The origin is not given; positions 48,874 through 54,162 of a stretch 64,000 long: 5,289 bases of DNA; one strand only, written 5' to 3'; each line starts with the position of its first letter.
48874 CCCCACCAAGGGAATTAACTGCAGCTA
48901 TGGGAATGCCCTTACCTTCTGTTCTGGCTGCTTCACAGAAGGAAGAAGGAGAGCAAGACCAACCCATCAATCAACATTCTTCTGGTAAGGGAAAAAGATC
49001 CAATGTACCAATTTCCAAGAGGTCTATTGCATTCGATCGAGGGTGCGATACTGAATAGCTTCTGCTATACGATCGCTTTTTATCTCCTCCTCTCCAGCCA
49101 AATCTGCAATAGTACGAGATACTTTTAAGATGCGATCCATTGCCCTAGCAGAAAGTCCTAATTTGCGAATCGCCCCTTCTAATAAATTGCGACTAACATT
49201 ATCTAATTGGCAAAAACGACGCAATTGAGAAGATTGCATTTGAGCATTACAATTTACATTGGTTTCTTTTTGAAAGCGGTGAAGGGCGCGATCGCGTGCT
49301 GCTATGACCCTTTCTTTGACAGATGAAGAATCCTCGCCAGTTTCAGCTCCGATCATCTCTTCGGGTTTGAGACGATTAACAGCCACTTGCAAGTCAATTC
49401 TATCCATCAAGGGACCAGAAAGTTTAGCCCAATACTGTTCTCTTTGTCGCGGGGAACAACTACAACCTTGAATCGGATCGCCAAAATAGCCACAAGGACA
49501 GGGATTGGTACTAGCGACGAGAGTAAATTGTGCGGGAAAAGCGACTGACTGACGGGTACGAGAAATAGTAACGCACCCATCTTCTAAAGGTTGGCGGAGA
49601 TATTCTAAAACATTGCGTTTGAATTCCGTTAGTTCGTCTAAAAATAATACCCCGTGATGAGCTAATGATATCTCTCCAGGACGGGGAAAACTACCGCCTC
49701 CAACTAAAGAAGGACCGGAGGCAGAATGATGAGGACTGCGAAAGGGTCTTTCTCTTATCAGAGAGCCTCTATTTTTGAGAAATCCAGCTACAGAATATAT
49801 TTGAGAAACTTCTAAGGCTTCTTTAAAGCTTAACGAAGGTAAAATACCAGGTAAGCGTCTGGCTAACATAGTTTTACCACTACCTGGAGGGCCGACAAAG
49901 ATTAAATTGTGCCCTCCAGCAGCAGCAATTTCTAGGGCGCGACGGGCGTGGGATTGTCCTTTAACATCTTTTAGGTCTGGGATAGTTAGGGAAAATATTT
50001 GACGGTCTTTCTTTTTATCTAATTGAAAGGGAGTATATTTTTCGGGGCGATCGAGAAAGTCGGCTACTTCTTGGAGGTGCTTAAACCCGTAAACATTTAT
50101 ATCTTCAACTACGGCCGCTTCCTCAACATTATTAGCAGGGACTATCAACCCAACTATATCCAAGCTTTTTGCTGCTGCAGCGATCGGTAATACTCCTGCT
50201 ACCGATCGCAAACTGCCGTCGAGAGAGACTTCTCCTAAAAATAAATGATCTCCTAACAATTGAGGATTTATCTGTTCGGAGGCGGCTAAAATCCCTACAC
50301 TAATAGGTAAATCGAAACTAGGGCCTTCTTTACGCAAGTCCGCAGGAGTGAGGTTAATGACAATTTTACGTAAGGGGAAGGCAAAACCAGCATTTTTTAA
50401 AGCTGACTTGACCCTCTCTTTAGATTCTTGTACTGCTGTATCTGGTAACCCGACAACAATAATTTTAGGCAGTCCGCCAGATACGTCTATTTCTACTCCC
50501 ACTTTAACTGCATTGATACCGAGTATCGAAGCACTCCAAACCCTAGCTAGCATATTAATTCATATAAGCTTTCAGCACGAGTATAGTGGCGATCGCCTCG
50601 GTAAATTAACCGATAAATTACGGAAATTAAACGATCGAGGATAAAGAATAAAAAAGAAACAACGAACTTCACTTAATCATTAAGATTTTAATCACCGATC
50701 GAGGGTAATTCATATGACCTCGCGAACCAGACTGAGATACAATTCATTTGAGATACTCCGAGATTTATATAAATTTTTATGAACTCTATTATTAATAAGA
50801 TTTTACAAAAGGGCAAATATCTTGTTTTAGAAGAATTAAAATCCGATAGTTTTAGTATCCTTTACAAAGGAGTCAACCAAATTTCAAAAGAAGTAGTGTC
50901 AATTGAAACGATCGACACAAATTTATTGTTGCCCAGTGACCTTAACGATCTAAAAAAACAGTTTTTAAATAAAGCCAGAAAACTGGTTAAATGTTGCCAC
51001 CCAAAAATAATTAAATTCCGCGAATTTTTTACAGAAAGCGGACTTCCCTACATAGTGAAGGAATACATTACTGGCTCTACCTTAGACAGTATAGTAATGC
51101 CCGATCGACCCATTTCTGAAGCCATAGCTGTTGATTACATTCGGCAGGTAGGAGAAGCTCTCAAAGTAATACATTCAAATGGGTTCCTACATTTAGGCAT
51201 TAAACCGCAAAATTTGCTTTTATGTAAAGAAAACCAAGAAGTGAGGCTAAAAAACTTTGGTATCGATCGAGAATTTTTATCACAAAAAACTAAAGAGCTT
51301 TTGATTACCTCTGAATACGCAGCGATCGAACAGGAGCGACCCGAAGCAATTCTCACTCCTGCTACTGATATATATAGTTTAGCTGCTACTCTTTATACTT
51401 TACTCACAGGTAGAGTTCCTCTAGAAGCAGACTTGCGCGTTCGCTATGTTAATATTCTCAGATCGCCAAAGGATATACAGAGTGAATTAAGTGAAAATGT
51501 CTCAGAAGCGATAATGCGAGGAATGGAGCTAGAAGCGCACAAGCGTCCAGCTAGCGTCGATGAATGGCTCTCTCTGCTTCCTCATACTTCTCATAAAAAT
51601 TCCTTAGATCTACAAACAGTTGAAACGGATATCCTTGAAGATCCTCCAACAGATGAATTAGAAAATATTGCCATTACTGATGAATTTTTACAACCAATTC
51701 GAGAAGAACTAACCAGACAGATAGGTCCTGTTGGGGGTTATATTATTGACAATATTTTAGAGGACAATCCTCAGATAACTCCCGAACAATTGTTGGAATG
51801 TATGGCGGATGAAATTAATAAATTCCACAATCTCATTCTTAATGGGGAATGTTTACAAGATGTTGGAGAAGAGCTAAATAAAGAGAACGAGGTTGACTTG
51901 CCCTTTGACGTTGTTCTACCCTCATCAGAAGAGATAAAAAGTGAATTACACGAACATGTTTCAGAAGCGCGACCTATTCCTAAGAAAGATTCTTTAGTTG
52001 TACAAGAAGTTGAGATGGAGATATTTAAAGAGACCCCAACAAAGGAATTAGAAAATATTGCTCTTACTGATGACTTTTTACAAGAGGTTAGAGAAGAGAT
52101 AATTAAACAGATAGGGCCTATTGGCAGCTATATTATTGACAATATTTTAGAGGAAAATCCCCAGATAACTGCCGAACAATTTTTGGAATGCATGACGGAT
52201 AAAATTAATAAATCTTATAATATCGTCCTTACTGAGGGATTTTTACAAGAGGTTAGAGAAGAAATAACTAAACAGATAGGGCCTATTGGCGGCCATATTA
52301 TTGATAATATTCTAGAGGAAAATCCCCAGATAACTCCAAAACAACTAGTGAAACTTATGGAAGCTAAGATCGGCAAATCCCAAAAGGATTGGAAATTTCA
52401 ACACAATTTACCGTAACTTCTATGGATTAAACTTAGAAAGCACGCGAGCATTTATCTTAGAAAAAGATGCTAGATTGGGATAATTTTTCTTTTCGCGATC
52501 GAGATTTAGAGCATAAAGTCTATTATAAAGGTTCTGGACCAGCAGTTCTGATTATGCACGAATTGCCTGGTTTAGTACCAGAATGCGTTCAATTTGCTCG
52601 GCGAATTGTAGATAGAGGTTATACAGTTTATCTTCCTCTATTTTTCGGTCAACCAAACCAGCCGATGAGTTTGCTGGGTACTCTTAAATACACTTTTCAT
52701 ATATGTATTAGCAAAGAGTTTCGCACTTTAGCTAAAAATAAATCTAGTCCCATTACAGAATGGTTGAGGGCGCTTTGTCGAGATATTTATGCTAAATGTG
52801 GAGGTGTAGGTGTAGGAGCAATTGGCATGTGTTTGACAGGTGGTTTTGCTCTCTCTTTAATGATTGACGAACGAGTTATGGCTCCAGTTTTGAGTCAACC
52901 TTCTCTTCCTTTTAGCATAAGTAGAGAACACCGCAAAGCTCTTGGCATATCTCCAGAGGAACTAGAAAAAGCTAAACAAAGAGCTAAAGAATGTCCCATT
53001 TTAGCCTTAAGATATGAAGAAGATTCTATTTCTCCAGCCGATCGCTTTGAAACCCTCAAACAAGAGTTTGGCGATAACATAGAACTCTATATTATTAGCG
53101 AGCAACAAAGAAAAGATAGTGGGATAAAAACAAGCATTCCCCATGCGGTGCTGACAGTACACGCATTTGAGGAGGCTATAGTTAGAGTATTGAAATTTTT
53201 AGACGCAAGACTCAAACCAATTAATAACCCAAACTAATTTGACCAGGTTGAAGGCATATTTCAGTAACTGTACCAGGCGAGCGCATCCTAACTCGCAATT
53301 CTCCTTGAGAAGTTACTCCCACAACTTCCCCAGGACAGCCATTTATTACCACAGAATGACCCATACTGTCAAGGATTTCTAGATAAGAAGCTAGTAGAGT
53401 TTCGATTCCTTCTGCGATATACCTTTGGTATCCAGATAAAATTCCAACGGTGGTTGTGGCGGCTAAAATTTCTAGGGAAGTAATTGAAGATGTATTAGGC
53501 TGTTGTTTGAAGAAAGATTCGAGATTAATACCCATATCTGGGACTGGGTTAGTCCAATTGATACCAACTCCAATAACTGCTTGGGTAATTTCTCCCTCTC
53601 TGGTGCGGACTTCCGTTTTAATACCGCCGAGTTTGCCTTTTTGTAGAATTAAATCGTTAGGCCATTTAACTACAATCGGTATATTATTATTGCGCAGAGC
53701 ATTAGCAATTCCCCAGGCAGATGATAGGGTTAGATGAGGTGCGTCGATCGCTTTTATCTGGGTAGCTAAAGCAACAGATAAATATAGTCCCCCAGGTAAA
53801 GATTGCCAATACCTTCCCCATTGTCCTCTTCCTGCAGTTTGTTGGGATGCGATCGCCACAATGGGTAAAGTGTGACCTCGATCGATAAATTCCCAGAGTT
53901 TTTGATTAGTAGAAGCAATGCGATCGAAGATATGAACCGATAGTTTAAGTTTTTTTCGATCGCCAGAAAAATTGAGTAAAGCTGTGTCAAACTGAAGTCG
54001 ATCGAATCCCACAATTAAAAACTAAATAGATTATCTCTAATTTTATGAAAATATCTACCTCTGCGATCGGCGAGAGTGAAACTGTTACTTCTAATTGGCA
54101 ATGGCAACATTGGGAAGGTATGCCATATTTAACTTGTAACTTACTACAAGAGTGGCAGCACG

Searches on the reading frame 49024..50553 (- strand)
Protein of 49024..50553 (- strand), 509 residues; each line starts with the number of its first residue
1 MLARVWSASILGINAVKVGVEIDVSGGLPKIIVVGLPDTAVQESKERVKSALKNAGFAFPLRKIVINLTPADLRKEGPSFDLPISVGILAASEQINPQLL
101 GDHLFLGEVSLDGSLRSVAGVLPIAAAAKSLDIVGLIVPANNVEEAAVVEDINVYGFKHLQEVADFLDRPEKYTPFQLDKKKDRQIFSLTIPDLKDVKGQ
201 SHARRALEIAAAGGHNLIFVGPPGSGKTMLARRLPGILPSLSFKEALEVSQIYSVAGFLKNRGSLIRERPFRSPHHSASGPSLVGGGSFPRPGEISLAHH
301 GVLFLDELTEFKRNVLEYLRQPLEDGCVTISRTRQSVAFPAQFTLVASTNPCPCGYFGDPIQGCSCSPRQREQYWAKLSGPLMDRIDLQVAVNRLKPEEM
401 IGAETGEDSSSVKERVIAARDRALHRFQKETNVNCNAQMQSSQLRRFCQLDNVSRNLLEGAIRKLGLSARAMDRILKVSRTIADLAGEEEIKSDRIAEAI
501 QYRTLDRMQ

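Call 62: search_protein_families(library=pfam, proteins=[window:49024-50553:-], max_evalue=0.00001)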
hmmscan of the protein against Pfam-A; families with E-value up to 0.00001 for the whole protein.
window:49024-50553:- (509 aa): 5 families
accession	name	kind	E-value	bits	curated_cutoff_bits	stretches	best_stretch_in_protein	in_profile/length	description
PF01078.27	Mg_chelatase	-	4.7e-97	323.8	20.3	1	193-399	1-206/207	Magnesium chelatase, subunit ChlI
PF13541.12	ChlI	-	3.2e-46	156.6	27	1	20-142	1-121/121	Subunit ChlI of Mg-chelatase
PF13335.12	Mg_chelatase_C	-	1.6e-33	115.6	26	1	406-503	1-94/94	Magnesium chelatase, subunit ChlI C-terminal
PF07728.20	AAA_5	-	2.1e-09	37.9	22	0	300-353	67-125/139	AAA domain (dynein-related subfamily)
PF00493.29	MCM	-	1.4e-07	31.3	23.3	0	292-356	114-177/224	MCM P-loop domain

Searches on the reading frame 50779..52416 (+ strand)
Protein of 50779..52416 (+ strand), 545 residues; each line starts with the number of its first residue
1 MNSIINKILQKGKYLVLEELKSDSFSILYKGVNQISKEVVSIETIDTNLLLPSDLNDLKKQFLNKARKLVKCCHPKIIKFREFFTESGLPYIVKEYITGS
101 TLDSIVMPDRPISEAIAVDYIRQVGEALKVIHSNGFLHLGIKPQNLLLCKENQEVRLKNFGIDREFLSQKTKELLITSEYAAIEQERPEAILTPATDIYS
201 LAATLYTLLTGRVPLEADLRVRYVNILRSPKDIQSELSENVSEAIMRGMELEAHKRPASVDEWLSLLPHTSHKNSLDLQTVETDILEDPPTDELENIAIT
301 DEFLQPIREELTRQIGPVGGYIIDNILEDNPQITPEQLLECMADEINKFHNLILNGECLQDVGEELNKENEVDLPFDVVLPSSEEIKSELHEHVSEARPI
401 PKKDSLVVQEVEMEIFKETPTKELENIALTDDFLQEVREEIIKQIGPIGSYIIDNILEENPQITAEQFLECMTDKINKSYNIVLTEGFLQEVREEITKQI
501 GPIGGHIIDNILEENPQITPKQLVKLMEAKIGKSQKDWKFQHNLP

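Call 62: search_protein_families(library=pfam, proteins=[window:50779-52416:+], max_evalue=0.00001)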
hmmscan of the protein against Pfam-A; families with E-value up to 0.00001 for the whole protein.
window:50779-52416:+ (545 aa): 2 families
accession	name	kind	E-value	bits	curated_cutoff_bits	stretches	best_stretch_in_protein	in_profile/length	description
PF00069.31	Pkinase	-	2.1e-31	109.7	31.7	1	24-244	11-239/263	Protein kinase domain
PF07714.23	PK_Tyr_Ser-Thr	-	5.4e-18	65.7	23.1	1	20-258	7-250/258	Protein tyrosine and serine/threonine kinase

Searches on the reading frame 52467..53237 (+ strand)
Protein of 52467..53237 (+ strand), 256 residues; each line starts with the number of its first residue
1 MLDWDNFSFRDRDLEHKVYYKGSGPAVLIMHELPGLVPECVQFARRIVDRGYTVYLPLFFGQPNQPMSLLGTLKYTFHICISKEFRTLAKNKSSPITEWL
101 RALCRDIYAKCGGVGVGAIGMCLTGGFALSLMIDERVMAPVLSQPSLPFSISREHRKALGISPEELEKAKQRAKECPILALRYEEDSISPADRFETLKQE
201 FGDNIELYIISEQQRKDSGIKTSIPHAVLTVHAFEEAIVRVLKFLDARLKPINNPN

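Call 62: search_protein_families(library=pfam, proteins=[window:52467-53237:+], max_evalue=0.00001)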
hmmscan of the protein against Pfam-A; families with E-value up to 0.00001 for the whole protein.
window:52467-53237:+ (256 aa): 1 family
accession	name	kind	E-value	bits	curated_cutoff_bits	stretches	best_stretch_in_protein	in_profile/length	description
PF01738.24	DLH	-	5e-10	39.8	21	1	24-204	13-172/217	Dienelactone hydrolase family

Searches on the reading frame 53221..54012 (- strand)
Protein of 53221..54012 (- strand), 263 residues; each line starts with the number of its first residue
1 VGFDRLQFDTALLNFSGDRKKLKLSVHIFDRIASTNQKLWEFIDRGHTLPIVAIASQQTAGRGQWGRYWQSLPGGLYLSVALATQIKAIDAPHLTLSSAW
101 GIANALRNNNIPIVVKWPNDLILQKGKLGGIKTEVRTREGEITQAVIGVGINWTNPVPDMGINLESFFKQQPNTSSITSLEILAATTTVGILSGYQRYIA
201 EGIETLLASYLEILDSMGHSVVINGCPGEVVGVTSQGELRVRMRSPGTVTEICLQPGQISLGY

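Call 62: search_protein_families(library=pfam, proteins=[window:53221-54012:-], max_evalue=0.00001)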
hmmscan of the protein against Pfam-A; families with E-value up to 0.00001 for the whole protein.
window:53221-54012:- (263 aa): 1 family
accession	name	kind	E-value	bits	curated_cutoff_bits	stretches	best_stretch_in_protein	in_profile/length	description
PF03099.24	BPL_LplA_LipB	-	3.6e-25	88.8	21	1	29-152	2-133/133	Biotin/lipoate A/B protein ligase family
